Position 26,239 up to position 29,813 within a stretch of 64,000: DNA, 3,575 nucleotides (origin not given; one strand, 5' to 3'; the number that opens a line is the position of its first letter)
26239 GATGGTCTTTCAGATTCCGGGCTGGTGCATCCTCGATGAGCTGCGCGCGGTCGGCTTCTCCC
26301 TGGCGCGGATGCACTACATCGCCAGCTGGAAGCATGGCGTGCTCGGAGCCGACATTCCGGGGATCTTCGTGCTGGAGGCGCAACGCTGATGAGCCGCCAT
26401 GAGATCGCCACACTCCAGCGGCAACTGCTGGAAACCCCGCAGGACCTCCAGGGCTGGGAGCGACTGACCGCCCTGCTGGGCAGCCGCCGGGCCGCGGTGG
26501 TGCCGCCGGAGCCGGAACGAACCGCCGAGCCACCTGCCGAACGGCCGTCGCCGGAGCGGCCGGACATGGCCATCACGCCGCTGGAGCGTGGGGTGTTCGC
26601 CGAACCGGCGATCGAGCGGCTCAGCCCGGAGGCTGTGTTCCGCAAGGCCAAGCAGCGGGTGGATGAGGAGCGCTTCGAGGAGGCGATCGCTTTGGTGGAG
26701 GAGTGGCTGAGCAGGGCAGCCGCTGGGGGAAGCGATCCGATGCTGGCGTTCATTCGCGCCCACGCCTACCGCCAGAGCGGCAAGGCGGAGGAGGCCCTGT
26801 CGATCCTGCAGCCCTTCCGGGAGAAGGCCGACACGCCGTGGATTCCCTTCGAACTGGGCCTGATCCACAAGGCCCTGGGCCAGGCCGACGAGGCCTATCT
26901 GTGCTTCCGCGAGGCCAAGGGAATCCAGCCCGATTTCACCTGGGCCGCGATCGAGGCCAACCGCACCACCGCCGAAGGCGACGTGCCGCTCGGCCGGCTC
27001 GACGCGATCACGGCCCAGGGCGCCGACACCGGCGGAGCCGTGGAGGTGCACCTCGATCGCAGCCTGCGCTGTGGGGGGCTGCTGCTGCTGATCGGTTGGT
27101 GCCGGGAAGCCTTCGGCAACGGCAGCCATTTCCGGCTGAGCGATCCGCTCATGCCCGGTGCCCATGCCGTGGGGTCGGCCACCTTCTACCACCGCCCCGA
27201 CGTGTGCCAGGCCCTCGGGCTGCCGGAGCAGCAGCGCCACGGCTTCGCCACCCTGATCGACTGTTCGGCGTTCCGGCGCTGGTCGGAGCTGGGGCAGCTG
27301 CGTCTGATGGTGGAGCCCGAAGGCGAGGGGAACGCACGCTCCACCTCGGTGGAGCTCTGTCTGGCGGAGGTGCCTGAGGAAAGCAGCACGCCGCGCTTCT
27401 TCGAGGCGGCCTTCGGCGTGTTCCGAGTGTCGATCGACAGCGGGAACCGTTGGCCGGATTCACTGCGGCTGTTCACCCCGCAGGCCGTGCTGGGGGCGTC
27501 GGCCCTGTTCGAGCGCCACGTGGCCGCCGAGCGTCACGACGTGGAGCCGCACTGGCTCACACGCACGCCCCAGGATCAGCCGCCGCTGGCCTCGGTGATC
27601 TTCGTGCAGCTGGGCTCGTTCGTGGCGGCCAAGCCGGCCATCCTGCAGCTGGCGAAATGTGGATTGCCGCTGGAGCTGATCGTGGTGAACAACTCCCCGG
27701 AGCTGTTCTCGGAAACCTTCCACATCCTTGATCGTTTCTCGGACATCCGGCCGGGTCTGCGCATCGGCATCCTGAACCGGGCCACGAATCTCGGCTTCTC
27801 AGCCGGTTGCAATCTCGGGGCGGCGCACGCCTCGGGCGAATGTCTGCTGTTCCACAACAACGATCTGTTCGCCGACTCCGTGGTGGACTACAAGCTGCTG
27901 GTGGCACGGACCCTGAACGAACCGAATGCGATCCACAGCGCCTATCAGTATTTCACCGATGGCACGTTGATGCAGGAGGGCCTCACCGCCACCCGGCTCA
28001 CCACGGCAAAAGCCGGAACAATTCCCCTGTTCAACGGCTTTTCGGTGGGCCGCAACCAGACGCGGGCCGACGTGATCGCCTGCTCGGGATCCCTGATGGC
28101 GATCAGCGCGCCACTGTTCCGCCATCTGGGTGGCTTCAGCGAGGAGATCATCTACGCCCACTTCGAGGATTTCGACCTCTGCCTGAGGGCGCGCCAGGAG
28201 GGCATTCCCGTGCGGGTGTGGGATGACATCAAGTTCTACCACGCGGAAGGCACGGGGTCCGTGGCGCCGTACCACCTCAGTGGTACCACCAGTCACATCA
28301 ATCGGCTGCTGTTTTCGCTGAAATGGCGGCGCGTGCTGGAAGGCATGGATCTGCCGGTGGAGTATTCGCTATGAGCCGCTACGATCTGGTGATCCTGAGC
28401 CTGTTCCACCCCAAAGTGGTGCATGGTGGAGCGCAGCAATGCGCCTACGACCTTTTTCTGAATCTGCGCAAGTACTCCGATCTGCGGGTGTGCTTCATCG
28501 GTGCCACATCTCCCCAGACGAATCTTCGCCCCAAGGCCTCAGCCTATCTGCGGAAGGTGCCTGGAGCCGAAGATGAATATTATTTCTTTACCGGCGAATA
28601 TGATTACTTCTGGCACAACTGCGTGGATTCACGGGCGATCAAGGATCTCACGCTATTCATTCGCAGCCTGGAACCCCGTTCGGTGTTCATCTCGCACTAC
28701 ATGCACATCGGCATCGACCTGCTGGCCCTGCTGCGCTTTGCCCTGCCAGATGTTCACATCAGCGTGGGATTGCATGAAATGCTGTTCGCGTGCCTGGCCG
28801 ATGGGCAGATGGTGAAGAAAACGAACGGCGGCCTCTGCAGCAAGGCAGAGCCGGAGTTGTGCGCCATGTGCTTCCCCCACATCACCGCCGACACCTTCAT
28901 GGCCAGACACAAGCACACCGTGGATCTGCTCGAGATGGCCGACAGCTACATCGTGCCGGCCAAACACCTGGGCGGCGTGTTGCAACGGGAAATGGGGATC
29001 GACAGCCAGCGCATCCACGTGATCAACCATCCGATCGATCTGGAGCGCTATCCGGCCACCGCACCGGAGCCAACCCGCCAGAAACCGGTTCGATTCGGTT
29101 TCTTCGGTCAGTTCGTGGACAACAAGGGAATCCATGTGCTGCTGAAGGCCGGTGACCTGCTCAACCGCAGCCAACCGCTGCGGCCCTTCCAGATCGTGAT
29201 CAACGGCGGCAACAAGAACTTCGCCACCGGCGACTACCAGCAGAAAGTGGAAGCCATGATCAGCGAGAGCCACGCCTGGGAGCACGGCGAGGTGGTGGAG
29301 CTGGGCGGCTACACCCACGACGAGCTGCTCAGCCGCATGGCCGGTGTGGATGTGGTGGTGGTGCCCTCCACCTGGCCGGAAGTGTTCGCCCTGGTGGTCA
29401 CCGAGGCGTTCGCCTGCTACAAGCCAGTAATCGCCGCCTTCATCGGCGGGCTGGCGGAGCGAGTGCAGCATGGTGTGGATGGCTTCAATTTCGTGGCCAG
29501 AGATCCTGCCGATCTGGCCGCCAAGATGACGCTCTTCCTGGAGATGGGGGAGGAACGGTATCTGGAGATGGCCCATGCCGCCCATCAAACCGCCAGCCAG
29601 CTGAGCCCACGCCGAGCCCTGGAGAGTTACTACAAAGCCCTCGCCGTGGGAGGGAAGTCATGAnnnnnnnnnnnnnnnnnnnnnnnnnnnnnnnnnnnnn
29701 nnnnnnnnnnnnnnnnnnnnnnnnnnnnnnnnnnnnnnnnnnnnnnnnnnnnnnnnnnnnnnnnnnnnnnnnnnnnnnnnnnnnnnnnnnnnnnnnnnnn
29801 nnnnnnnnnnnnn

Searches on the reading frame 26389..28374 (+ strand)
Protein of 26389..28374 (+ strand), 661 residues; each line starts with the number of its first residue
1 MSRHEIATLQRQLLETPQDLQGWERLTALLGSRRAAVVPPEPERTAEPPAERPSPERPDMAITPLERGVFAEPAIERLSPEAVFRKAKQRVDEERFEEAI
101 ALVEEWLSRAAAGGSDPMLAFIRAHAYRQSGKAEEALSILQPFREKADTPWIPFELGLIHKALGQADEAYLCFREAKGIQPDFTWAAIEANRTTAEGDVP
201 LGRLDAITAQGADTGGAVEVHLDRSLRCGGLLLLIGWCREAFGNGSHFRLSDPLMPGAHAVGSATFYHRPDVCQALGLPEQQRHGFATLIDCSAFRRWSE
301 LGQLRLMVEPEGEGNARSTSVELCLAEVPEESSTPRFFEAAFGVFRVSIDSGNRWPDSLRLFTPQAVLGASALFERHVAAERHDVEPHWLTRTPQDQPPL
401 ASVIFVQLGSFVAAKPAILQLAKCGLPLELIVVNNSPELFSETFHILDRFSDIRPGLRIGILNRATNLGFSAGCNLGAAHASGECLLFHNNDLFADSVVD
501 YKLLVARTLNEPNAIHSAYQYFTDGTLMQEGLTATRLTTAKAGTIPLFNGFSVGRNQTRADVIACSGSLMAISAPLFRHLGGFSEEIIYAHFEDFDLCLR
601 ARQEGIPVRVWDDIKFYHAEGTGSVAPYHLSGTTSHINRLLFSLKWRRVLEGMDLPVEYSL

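Call 34: search_protein_families(library=pfam, proteins=[window:26389-28374:+], max_evalue=0.00001)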
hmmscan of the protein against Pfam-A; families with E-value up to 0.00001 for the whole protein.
window:26389-28374:+ (661 aa): 1 family
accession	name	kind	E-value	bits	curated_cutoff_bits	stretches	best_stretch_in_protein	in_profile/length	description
PF00535.33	Glycos_transf_2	-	3.8e-07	30.6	23.3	1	424-545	24-132/168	Glycosyl transferase family 2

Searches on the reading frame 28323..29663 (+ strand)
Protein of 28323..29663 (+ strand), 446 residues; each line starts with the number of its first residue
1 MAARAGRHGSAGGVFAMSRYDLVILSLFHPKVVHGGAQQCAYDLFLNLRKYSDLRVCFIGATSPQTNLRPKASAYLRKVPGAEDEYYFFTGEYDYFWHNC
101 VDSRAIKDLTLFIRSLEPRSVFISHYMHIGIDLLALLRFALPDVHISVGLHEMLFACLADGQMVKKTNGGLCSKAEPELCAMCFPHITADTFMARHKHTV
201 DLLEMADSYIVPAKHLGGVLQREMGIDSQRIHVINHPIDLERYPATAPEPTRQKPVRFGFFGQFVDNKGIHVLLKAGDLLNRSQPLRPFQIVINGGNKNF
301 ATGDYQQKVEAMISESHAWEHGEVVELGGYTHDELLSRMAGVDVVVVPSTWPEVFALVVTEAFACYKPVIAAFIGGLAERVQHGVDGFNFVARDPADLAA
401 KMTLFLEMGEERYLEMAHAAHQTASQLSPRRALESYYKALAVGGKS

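Call 34: search_protein_families(library=pfam, proteins=[window:28323-29663:+], max_evalue=0.00001)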
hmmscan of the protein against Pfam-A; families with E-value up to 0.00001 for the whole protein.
window:28323-29663:+ (446 aa): 3 families
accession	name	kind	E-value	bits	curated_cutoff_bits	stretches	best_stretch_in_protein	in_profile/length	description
PF00534.26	Glycos_transf_1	-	3.5e-24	85.7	26.4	1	251-413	11-162/172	Glycosyl transferases group 1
PF13692.12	Glyco_trans_1_4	-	1.2e-20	74.7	27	1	257-406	3-140/142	Glycosyl transferases group 1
PF20706.3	GT4-conflict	-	4.6e-08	32.9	26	1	194-386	135-325/385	Family 4 Glycosyltransferase in conflict systems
